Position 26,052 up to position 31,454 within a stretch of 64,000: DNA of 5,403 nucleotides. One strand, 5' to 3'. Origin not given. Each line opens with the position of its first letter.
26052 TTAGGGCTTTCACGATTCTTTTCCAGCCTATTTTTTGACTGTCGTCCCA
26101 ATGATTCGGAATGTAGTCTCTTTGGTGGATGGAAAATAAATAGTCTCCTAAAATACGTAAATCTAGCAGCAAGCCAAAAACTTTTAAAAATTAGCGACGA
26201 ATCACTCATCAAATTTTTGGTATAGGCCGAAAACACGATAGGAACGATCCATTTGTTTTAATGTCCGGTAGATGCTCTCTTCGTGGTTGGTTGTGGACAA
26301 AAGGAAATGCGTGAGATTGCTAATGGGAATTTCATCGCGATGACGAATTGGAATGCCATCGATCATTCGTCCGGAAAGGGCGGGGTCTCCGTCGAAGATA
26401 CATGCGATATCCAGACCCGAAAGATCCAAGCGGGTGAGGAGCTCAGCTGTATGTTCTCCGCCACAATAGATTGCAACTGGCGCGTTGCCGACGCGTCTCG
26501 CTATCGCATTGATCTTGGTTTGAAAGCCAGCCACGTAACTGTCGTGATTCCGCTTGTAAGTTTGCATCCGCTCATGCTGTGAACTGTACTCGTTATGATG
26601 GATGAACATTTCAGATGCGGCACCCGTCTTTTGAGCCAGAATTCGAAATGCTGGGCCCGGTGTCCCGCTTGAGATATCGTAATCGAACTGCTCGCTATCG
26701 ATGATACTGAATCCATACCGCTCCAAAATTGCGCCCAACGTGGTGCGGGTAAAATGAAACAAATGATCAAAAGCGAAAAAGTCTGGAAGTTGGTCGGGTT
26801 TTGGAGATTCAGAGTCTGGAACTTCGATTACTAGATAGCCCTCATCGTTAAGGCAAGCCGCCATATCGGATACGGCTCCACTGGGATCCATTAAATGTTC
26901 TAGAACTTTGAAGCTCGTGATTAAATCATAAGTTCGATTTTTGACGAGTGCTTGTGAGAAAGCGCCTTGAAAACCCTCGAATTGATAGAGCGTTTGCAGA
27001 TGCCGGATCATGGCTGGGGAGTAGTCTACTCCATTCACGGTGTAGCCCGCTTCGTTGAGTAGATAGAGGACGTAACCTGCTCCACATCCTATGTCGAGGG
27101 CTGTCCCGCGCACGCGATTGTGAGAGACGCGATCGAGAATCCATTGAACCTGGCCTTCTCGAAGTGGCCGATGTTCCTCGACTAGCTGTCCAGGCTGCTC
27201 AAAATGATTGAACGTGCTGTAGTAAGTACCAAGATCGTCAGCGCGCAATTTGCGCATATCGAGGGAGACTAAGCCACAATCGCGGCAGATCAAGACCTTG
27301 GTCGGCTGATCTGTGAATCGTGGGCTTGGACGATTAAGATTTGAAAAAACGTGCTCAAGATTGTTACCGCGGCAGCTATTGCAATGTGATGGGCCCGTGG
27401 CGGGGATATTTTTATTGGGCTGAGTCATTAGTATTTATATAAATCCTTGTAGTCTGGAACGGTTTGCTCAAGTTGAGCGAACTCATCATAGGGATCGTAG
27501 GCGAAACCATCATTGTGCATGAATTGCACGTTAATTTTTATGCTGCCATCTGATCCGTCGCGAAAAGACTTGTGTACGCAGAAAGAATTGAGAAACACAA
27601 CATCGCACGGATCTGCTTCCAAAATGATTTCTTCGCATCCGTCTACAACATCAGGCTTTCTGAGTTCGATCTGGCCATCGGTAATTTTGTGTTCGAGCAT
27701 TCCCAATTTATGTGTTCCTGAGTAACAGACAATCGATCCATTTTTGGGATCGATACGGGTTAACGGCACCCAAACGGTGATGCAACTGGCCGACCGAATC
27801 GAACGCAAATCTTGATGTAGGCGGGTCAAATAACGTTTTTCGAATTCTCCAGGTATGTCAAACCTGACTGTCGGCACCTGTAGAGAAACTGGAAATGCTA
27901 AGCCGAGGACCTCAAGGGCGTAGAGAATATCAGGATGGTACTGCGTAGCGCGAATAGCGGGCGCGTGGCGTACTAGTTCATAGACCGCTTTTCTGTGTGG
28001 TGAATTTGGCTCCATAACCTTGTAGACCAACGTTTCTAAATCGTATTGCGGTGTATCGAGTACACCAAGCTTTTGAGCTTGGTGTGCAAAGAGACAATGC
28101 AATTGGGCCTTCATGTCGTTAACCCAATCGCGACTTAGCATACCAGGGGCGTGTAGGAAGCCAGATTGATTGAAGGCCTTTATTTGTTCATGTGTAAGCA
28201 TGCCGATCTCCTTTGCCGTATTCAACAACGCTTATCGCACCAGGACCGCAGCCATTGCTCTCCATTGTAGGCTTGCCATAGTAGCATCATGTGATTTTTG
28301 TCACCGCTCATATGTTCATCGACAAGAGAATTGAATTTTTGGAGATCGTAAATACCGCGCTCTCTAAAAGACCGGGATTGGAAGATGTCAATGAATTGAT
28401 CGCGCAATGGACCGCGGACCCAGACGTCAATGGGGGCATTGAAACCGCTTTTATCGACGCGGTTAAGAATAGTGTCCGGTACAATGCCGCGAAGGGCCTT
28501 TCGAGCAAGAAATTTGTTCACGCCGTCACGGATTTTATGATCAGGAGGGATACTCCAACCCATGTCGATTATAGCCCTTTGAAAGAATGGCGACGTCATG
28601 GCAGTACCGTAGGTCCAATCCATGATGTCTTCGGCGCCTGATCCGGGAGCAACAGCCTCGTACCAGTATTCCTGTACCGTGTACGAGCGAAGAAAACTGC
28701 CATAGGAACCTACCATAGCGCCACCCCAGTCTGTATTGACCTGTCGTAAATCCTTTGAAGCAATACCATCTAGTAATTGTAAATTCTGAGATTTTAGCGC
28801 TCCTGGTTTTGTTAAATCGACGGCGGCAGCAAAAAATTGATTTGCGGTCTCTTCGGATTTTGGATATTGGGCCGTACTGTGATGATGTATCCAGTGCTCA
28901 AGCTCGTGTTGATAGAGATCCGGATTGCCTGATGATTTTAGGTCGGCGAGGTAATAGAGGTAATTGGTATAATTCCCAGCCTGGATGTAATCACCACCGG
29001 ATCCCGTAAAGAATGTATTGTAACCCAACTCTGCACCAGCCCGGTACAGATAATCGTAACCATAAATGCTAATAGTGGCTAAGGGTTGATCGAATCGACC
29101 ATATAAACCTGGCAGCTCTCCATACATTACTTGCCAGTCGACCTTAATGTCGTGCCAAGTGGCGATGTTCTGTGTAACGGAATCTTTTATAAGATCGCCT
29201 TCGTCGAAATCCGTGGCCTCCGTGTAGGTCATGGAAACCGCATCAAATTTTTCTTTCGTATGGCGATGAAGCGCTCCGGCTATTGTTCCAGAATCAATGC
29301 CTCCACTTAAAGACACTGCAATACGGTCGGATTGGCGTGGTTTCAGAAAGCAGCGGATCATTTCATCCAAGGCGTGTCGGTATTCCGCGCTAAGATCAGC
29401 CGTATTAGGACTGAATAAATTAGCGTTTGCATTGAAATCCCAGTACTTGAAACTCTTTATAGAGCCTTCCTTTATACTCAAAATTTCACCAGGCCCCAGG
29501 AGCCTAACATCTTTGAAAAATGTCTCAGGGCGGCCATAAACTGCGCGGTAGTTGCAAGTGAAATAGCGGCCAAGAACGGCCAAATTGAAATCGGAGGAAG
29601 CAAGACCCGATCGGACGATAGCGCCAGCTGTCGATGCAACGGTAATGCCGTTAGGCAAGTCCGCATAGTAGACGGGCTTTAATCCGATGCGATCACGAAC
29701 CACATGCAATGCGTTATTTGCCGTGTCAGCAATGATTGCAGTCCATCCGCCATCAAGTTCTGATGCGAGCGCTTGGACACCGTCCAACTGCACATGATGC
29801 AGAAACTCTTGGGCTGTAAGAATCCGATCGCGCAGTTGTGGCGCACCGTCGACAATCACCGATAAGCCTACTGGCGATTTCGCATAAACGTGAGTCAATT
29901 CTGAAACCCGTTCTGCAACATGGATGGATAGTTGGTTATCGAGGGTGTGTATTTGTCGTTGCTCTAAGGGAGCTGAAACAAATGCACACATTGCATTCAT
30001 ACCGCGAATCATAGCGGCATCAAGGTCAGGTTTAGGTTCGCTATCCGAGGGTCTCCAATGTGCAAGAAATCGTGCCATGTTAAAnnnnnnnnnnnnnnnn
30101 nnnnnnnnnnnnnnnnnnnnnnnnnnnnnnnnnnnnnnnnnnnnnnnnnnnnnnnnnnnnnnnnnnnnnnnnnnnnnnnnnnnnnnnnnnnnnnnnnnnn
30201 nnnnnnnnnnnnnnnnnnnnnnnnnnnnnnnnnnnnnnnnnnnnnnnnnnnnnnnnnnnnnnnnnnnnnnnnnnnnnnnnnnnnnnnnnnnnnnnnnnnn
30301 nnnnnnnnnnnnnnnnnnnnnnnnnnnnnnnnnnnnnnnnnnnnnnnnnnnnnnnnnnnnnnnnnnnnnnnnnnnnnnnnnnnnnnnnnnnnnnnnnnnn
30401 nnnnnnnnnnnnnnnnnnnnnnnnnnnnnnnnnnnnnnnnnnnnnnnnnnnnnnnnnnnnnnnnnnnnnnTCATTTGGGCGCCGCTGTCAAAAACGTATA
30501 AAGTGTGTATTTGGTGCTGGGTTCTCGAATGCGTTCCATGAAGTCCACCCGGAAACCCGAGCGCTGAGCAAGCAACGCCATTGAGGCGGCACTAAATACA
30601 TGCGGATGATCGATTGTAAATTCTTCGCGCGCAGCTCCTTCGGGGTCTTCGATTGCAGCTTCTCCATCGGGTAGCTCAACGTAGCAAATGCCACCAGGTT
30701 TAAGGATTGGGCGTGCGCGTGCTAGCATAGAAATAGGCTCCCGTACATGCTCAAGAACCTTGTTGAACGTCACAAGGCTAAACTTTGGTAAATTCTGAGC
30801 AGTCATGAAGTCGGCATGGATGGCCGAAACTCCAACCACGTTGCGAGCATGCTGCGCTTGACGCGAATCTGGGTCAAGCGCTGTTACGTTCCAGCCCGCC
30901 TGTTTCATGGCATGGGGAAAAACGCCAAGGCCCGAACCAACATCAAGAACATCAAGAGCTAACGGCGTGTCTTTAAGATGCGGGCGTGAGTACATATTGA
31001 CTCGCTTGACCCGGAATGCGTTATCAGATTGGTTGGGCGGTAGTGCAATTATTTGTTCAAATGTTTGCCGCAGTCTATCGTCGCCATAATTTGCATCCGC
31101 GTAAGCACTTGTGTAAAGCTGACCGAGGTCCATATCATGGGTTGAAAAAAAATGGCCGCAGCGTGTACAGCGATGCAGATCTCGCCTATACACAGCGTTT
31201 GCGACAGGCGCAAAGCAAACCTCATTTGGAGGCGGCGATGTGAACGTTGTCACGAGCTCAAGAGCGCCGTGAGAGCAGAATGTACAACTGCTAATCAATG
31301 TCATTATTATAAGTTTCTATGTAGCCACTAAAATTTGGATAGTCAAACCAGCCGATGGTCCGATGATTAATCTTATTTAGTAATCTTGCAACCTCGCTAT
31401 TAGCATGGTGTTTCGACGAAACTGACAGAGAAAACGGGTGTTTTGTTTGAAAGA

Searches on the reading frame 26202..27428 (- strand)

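Call 47: search_protein_families(library=pfam, max_evalue=0.000001, proteins=[window:26202-27428:-])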
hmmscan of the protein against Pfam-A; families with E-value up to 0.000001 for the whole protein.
window:26202-27428:- (408 aa): 5 families
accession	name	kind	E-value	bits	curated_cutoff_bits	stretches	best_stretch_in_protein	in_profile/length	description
PF13489.12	Methyltransf_23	-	1.2e-28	100.3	27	1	97-243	12-162/164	Methyltransferase domain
PF08241.18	Methyltransf_11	-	4.6e-17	62.9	21.2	1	111-201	1-95/95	Methyltransferase domain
PF08242.18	Methyltransf_12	-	1.3e-14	55.1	30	1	111-199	1-98/98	Methyltransferase domain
PF13649.12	Methyltransf_25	-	8e-13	49.3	27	1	111-197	2-97/97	Methyltransferase domain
PF13847.12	Methyltransf_31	-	1.3e-11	44.8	27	1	109-212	6-120/145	Methyltransferase domain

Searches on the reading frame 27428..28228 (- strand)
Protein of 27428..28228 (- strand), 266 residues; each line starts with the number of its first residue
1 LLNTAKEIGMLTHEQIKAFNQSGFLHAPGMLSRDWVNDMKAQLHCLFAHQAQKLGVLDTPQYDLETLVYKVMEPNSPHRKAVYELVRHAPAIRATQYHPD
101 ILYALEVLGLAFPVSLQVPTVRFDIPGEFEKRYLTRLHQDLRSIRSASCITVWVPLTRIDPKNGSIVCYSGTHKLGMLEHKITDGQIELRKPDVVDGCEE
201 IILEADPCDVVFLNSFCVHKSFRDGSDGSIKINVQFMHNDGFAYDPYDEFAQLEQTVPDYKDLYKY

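Call 47: search_protein_families(library=pfam, max_evalue=0.000001, proteins=[window:27428-28228:-])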
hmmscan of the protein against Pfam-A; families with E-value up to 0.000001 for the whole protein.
window:27428-28228:- (266 aa): 1 family
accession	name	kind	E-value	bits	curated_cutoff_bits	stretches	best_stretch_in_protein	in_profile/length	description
PF05721.19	PhyH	-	2.9e-09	38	22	1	19-228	1-209/213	Phytanoyl-CoA dioxygenase (PhyH)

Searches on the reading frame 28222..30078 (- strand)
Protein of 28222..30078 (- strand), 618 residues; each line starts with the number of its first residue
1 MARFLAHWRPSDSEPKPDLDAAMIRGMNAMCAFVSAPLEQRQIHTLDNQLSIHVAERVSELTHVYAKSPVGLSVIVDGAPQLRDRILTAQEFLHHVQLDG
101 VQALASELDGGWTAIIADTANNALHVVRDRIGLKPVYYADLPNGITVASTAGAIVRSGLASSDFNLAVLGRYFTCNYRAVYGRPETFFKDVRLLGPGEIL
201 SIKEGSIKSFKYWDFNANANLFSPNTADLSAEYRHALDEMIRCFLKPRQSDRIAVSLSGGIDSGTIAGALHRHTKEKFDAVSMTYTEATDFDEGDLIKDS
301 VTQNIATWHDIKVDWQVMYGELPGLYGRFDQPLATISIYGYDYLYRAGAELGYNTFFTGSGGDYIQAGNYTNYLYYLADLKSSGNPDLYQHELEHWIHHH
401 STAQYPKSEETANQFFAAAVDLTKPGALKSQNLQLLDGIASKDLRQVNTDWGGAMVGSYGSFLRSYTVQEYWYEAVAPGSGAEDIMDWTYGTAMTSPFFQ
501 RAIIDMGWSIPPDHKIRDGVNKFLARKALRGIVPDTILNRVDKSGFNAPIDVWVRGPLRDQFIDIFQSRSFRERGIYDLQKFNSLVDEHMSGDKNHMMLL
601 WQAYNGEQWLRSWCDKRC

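Call 47: search_protein_families(library=pfam, max_evalue=0.000001, proteins=[window:28222-30078:-])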
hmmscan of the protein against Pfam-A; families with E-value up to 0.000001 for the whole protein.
window:28222-30078:- (618 aa): 2 families
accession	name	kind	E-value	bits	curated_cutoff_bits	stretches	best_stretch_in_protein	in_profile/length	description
PF00733.27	Asn_synthase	-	1.3e-39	137.3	21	1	234-611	3-354/354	Asparagine synthase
PF13537.11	GATase_7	-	3e-08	34.1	25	1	94-154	60-121/123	Glutamine amidotransferase domain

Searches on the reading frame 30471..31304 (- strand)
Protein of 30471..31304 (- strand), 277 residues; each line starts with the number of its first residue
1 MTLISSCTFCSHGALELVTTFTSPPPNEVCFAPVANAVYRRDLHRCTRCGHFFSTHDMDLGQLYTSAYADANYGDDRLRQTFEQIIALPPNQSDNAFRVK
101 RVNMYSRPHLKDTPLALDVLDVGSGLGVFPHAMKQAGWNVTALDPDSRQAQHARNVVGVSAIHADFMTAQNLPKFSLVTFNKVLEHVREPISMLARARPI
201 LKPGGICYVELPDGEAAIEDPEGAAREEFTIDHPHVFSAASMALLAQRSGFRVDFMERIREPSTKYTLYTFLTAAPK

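Call 47: search_protein_families(library=pfam, max_evalue=0.000001, proteins=[window:30471-31304:-])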
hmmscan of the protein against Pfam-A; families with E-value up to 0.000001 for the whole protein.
window:30471-31304:- (277 aa): 5 families
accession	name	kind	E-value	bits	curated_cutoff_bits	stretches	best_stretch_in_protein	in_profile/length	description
PF13489.12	Methyltransf_23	-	1.2e-20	74.3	27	1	117-253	24-161/164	Methyltransferase domain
PF08241.18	Methyltransf_11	-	6.7e-12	46.3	21.2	1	120-209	1-95/95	Methyltransferase domain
PF08242.18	Methyltransf_12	-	6.9e-12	46.4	30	1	120-206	1-97/98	Methyltransferase domain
PF13649.12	Methyltransf_25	-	2.1e-10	41.6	27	1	119-205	1-97/97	Methyltransferase domain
PF13847.12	Methyltransf_31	-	8.6e-07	29.2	27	0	118-217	6-117/145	Methyltransferase domain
